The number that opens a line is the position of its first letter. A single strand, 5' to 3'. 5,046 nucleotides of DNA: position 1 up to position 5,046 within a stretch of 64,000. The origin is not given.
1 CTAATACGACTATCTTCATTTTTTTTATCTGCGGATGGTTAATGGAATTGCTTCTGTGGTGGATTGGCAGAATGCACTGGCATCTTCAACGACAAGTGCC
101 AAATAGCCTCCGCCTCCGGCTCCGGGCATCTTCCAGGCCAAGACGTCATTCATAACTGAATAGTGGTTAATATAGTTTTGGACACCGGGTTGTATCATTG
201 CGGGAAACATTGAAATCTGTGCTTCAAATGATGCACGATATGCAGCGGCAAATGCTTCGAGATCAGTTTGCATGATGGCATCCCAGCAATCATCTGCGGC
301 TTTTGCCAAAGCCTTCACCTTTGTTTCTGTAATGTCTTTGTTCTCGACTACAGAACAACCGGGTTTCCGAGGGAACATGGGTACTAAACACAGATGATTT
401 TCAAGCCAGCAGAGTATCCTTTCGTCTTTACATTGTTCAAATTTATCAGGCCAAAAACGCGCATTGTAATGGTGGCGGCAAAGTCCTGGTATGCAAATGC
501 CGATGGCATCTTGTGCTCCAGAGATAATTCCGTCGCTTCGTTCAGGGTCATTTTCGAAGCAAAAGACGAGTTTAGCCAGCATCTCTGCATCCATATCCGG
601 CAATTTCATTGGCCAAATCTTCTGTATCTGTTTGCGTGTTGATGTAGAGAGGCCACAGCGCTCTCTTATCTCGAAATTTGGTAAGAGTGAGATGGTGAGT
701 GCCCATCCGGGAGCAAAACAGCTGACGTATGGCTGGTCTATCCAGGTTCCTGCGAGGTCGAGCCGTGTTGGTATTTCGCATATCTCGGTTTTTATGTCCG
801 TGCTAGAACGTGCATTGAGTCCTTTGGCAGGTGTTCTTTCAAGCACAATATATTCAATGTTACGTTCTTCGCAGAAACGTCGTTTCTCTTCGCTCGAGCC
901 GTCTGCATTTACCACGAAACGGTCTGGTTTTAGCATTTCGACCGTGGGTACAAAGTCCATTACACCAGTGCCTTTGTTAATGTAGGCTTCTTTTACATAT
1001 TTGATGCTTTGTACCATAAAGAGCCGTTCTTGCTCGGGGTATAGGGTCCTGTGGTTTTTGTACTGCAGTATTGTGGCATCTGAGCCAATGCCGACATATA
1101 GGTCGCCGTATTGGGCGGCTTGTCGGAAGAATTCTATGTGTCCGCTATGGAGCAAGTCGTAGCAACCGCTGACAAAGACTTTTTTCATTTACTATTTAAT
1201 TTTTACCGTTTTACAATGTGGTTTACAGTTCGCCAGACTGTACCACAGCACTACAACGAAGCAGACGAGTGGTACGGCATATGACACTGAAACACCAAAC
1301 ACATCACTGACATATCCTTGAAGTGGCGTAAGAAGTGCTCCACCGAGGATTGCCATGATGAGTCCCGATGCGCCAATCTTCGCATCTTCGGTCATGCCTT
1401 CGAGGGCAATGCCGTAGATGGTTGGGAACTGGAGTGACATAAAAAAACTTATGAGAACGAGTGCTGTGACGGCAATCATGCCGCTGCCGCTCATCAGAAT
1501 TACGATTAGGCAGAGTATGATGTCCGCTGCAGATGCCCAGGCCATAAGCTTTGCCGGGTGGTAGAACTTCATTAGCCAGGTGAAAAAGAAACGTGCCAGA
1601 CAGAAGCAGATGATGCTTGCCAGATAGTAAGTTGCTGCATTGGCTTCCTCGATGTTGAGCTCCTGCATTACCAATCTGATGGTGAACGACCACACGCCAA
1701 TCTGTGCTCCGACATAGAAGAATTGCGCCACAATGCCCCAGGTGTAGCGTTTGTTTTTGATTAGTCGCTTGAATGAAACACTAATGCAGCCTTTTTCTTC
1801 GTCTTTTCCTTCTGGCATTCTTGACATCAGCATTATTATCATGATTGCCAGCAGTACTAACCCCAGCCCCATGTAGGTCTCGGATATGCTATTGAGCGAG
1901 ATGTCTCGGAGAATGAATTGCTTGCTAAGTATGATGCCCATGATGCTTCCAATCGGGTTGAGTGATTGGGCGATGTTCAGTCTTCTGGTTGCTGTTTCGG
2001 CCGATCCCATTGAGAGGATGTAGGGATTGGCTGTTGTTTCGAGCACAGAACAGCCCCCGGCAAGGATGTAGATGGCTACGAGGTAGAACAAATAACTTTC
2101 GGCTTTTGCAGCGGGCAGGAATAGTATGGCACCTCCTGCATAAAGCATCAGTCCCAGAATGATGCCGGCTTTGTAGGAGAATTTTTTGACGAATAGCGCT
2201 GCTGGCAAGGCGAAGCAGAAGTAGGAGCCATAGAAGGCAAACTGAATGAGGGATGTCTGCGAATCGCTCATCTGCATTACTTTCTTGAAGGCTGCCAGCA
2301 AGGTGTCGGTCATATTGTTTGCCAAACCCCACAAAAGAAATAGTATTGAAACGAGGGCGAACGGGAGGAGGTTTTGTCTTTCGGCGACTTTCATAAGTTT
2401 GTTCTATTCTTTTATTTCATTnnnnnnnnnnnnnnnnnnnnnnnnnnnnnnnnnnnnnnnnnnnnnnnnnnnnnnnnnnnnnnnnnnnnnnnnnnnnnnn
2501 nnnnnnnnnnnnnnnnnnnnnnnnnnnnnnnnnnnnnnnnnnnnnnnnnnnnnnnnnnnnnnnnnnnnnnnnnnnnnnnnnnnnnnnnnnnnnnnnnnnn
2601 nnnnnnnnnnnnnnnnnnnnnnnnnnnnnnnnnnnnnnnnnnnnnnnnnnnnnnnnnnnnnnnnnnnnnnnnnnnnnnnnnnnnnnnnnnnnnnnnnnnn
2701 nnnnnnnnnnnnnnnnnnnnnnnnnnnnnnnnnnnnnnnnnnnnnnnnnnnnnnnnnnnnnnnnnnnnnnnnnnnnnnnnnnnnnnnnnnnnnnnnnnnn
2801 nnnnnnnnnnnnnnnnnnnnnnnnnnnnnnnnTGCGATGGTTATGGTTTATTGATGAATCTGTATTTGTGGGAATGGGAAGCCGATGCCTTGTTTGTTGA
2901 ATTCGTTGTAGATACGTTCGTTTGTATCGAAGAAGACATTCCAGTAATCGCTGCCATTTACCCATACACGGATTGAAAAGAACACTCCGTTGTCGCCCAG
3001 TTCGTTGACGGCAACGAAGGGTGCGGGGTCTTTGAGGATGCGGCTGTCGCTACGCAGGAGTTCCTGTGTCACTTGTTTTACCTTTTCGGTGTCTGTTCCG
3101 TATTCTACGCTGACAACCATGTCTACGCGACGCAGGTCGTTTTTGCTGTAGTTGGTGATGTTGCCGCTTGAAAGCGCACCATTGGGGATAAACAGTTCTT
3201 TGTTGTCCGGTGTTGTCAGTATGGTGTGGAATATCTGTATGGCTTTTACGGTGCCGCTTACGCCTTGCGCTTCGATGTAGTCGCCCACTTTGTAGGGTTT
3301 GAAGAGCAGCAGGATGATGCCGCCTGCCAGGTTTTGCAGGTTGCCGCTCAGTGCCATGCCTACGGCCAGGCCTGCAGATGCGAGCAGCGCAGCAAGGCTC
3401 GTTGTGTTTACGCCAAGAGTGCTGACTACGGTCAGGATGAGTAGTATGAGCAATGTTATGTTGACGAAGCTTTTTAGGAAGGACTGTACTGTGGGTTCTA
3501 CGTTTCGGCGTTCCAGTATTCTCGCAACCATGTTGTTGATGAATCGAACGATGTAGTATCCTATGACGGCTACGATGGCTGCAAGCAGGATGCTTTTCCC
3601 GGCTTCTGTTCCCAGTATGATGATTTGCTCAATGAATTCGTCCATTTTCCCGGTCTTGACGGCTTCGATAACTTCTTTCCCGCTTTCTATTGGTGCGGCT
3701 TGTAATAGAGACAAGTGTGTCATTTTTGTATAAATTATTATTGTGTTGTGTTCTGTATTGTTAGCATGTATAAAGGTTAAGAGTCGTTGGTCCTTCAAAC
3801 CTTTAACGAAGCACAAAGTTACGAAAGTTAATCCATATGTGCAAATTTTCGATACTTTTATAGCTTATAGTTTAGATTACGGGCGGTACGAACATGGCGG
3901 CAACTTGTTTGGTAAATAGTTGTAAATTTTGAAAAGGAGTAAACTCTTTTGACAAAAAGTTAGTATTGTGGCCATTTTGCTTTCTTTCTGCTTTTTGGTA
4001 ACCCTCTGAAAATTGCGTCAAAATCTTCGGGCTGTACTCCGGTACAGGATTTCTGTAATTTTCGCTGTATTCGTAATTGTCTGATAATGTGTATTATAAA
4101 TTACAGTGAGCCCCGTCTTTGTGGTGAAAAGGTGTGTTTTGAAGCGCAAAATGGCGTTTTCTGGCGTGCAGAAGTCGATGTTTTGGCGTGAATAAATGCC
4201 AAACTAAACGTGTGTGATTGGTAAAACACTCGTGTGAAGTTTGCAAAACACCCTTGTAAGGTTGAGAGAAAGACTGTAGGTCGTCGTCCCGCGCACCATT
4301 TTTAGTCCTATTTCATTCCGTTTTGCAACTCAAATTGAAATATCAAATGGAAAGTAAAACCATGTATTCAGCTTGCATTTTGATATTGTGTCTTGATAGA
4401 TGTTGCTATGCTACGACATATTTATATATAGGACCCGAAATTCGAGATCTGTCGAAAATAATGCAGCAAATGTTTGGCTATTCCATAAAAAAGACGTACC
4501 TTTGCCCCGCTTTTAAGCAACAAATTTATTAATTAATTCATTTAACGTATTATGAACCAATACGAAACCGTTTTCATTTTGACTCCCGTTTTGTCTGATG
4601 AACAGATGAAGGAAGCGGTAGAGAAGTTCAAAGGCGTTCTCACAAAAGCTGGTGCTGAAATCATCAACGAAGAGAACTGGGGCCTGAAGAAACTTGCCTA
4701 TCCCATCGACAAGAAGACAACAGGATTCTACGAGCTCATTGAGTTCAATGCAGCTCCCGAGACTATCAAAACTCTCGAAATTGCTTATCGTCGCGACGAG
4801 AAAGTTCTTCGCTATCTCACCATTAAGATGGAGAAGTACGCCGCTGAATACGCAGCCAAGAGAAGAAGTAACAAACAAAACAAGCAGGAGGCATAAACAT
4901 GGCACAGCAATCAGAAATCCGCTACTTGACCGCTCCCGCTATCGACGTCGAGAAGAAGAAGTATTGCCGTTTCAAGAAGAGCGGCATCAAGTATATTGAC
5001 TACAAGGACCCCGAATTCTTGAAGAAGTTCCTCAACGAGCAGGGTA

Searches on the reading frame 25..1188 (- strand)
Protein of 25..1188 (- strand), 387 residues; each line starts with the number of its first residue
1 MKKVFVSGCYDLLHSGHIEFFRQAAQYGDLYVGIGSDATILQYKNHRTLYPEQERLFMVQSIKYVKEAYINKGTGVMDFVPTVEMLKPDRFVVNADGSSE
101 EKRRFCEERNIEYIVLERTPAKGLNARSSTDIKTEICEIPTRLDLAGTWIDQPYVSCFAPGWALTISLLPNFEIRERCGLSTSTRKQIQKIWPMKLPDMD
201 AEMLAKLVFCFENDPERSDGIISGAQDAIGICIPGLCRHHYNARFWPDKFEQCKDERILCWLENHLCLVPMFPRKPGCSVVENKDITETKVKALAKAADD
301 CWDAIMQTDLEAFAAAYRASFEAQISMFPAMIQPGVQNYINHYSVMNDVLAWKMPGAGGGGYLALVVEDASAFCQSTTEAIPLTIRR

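Call 82: search_protein_families(library=pfam, proteins=[window:25-1188:-])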
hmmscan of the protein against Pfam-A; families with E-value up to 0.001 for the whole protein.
window:25-1188:- (387 aa): 1 family
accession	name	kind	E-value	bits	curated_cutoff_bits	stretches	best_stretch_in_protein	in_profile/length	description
PF01467.32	CTP_transf_like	-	3.8e-14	53.5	21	1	6-134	2-132/133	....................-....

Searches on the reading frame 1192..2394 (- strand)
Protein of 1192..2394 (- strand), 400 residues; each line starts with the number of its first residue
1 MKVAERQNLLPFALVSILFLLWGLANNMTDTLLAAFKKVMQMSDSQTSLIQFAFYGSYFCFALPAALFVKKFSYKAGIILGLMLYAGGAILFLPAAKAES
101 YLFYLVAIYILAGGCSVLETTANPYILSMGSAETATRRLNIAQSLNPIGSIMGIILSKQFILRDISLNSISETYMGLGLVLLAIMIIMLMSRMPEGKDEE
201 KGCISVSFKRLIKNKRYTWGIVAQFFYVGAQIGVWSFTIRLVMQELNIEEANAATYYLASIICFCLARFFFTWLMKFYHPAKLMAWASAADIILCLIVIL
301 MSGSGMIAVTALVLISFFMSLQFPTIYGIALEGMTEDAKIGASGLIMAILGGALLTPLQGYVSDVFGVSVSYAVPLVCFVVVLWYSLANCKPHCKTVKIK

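Call 82: search_protein_families(library=pfam, proteins=[window:1192-2394:-])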
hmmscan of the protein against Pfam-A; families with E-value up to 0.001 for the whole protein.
window:1192-2394:- (400 aa): 2 families
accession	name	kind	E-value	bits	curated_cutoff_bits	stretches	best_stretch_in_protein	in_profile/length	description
PF07690.21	MFS_1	-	3.6e-20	72.6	33.4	1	16-349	2-338/347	Major Facilitator Superfamily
PF06912.16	DUF1275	-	0.00085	19.6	25.4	1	246-326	39-118/193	Protein of unknown function (DUF1275)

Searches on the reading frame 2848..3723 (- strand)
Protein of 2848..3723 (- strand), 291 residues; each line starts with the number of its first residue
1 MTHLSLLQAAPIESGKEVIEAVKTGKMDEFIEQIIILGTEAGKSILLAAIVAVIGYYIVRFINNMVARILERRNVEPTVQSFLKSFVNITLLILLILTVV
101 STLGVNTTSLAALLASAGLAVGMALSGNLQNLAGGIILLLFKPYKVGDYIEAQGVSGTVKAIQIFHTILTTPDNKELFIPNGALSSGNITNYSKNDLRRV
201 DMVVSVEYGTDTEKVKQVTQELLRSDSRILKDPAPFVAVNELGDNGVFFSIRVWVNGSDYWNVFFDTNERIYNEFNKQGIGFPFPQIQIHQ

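Call 48: search_protein_families(library=pfam, proteins=[window:2848-3723:-])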
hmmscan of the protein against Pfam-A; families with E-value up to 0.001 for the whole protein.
window:2848-3723:- (291 aa): 4 families
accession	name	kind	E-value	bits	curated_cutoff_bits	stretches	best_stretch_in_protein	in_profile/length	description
PF00924.24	MS_channel_2nd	-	9.4e-22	77.3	20.2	1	129-194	3-68/68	Mechanosensitive ion channel, beta-domain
PF21082.3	MS_channel_3rd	-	4.8e-17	62.6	21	1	200-282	1-88/88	Mechanosensitive ion channel MscS, C-terminal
PF05552.17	MS_channel_1st_1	-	6.6e-07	29.6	22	1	45-76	17-48/50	Mechanosensitive ion channel, conserved TM helix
PF21088.3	MS_channel_1st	-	0.00023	21.5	23.1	1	87-125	3-41/42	Mechanosensitive ion channel, transmembrane helices 2/3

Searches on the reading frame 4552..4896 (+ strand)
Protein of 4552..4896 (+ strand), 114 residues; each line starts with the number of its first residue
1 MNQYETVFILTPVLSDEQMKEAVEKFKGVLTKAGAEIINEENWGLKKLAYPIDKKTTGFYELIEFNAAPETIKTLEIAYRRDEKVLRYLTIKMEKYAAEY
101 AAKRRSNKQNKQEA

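Call 48: search_protein_families(library=pfam, proteins=[window:4552-4896:+])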
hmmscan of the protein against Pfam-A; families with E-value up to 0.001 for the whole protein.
window:4552-4896:+ (114 aa): 1 family
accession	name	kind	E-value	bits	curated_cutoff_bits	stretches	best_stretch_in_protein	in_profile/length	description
PF01250.22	Ribosomal_S6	-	8.4e-32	109.7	27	1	3-92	1-90/90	Ribosomal protein S6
